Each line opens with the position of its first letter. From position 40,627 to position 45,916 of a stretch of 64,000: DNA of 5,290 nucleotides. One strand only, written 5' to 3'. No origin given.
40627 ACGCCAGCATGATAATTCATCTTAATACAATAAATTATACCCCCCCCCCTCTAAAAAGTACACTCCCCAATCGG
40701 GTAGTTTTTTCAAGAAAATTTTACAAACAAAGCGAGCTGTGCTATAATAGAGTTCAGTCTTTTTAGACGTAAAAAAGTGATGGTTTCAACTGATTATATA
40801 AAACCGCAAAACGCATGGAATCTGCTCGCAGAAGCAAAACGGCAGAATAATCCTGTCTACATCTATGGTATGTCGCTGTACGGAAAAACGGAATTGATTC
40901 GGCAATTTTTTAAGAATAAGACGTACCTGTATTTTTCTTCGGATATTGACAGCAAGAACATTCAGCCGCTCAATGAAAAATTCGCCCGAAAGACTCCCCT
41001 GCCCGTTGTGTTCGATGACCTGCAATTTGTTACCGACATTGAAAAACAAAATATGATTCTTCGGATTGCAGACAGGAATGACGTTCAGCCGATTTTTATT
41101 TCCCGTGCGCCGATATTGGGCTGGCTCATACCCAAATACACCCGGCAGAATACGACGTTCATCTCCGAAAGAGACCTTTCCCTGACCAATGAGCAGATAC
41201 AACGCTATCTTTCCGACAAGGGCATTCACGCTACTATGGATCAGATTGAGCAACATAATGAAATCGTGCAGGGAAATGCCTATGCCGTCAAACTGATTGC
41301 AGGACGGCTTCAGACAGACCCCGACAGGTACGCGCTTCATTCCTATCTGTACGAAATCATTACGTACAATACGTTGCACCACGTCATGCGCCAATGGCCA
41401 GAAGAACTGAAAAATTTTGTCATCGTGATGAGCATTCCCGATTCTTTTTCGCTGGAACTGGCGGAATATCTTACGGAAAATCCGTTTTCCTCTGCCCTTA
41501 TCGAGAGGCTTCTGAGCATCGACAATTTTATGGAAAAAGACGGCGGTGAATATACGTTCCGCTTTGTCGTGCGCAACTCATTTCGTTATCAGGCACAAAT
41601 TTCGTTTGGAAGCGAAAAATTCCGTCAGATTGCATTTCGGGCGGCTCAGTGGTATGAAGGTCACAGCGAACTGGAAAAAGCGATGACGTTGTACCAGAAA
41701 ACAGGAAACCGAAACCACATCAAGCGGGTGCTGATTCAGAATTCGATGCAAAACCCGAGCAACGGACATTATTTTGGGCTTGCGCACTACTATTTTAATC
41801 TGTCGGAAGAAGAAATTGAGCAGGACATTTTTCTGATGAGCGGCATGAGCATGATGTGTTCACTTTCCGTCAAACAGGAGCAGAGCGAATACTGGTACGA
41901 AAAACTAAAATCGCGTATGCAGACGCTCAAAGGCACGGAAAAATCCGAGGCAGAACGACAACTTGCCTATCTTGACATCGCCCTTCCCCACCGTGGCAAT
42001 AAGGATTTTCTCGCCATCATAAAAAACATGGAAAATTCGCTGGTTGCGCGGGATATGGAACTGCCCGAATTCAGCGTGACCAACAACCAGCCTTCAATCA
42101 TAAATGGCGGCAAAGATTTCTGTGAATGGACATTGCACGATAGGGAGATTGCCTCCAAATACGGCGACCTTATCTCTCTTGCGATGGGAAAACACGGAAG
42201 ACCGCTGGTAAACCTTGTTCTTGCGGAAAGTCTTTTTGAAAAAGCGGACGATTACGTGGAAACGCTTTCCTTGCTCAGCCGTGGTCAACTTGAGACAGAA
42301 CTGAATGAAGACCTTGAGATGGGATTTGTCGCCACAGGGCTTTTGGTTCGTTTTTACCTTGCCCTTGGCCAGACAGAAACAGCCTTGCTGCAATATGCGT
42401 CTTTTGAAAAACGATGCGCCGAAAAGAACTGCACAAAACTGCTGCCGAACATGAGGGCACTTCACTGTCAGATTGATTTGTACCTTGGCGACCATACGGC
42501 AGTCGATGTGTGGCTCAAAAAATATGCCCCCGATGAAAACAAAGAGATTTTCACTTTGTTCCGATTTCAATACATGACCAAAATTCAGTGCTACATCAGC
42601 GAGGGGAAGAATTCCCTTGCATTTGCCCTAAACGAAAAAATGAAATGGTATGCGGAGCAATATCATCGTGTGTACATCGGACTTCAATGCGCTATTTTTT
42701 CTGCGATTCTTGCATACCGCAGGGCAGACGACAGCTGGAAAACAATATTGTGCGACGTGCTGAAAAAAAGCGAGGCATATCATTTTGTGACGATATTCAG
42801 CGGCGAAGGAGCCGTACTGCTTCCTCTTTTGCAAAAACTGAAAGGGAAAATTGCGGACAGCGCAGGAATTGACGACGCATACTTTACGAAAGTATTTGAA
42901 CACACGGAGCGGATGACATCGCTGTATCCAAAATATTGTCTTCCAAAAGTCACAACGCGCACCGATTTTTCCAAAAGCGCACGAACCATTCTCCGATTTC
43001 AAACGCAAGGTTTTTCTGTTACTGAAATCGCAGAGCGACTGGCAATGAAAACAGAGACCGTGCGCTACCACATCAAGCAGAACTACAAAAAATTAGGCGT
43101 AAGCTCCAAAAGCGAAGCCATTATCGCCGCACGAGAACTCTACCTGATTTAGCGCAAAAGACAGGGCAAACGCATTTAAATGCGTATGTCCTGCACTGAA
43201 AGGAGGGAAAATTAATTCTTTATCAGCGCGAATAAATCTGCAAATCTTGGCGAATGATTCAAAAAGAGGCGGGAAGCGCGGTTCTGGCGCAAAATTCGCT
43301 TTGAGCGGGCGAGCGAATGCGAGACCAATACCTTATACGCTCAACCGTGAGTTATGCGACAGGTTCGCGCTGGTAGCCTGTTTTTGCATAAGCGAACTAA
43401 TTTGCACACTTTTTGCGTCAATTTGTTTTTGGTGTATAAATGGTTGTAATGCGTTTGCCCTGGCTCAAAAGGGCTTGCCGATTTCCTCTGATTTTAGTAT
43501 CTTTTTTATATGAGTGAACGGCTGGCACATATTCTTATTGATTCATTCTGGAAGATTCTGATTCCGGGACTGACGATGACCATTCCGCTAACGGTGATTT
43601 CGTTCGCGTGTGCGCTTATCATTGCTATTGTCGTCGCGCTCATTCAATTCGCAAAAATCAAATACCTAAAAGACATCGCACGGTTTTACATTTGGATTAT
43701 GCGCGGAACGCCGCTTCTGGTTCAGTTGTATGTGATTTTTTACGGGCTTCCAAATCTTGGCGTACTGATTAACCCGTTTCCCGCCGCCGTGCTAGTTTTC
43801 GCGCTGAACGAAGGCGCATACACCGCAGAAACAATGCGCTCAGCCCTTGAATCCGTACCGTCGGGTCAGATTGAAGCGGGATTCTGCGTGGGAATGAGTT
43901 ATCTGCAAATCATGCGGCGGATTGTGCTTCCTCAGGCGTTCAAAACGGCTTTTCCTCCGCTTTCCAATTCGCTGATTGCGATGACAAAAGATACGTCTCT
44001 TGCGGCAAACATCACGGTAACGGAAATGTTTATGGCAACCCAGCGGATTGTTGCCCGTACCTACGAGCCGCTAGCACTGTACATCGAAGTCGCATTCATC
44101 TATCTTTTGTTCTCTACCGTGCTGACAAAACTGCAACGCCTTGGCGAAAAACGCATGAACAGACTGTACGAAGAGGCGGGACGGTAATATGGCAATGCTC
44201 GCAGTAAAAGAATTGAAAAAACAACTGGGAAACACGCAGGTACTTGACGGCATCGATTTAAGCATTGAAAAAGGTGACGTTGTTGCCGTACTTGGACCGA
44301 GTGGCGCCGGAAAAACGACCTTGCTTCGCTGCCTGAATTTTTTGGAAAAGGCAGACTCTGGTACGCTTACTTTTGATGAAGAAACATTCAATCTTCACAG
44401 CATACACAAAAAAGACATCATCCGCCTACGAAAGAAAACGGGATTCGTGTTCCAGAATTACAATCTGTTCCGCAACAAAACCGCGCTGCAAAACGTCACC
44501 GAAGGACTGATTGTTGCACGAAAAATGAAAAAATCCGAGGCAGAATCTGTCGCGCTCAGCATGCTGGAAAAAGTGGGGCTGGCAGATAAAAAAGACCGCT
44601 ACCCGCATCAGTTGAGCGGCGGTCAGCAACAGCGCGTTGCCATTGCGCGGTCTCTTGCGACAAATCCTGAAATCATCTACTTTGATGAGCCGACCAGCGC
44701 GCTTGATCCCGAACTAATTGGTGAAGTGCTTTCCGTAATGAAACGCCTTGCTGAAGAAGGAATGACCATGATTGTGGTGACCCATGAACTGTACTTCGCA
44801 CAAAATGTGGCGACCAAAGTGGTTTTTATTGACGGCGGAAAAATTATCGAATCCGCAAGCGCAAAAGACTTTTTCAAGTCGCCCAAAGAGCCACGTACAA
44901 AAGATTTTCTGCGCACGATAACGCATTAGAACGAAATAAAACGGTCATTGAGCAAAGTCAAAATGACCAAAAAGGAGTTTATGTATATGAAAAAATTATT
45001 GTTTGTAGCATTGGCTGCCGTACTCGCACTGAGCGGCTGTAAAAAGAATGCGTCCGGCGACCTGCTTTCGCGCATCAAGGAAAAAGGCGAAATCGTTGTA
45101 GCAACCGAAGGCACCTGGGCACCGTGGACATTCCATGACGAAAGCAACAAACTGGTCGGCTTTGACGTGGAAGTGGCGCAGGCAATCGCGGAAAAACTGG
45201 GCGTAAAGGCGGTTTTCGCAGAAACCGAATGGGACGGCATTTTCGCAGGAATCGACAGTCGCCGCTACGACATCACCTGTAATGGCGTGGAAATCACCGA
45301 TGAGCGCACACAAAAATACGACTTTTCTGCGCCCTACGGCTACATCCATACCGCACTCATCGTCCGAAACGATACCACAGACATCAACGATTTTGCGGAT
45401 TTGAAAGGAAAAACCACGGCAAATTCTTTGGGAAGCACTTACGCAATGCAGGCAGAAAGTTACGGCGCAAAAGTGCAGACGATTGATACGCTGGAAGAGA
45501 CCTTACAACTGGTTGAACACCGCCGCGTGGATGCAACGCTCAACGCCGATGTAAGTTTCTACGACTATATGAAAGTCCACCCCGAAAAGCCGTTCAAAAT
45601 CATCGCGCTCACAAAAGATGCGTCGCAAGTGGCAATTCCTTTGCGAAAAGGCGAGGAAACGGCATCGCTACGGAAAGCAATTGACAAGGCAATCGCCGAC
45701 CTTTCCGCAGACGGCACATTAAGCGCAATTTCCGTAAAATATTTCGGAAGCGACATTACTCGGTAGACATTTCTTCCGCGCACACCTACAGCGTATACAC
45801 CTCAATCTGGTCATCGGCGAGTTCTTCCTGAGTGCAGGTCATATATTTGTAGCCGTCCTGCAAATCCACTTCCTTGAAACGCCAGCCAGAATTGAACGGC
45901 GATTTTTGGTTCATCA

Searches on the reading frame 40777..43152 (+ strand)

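Call 7: search_protein_families(library=pfam, proteins=[window:40777-43152:+], max_evalue=0.001)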
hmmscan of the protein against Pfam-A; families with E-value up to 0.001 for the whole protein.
window:40777-43152:+ (791 aa): 5 families
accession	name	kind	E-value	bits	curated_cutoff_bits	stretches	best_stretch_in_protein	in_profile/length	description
PF00196.25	GerE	-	1.5e-10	41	23.5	1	732-784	4-56/57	Bacterial regulatory proteins, luxR family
PF17874.7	TPR_MalT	-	3.3e-08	33.6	45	1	519-689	163-334/336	MalT-like TPR region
PF13173.12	AAA_14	-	0.00012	22.5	27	1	24-91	2-80/129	AAA domain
PF01637.24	ATPase_2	-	0.00085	19.6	33.2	0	22-68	18-68/225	ATPase domain predominantly from Archaea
PF06056.18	Terminase_5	-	0.00089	19.6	20.3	0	744-786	12-55/58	Putative ATPase subunit of terminase (gpP-like)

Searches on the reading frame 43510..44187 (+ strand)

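Call 65: search_protein_families(library=pfam, proteins=[window:43510-44187:+], max_evalue=0.00001)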
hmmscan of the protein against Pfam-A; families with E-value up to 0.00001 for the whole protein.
window:43510-44187:+ (225 aa): 1 family
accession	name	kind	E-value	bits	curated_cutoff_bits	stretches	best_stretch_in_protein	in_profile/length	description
PF00528.27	BPD_transp_1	-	1.7e-23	83.7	26.4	1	36-217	2-183/184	Binding-protein-dependent transport system inner membrane component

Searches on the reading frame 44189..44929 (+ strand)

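Call 65: search_protein_families(library=pfam, proteins=[window:44189-44929:+], max_evalue=0.00001)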
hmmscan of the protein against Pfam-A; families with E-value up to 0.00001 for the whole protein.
window:44189-44929:+ (246 aa): 4 families
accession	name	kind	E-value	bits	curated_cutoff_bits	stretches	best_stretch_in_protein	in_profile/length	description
PF00005.33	ABC_tran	-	5.2e-35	121.5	25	1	19-170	1-137/137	ABC transporter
PF13304.12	AAA_21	-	2.4e-14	54.5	27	1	133-202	229-301/304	AAA domain, putative AbiEii toxin, Type IV TA system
PF02463.25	SMC_N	-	6.5e-08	32.7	40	1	30-207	25-205/220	RecF/RecN/SMC N terminal domain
PF13166.12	AAA_13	-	4.2e-06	26.2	36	0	158-210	525-580/713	AAA domain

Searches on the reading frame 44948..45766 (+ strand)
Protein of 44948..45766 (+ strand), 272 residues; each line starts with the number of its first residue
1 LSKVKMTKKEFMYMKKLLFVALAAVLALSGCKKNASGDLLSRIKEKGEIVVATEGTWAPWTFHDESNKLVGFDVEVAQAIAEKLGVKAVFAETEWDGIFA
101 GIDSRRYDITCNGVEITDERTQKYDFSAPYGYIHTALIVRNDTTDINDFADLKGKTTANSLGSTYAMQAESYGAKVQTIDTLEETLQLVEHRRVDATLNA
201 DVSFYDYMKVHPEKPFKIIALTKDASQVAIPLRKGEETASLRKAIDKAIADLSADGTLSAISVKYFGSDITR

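Call 65: search_protein_families(library=pfam, proteins=[window:44948-45766:+], max_evalue=0.00001)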
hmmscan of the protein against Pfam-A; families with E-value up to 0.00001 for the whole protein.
window:44948-45766:+ (272 aa): 2 families
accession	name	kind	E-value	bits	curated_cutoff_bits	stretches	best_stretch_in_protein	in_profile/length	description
PF00497.25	SBP_bac_3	-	9.1e-40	135.9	26.4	1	49-267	1-131/132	Bacterial extracellular solute-binding proteins, family 3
PF10613.14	Lig_chan-Glu_bd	-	8.8e-06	26.3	30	0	67-140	40-112/115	Ligated ion channel L-glutamate- and glycine-binding site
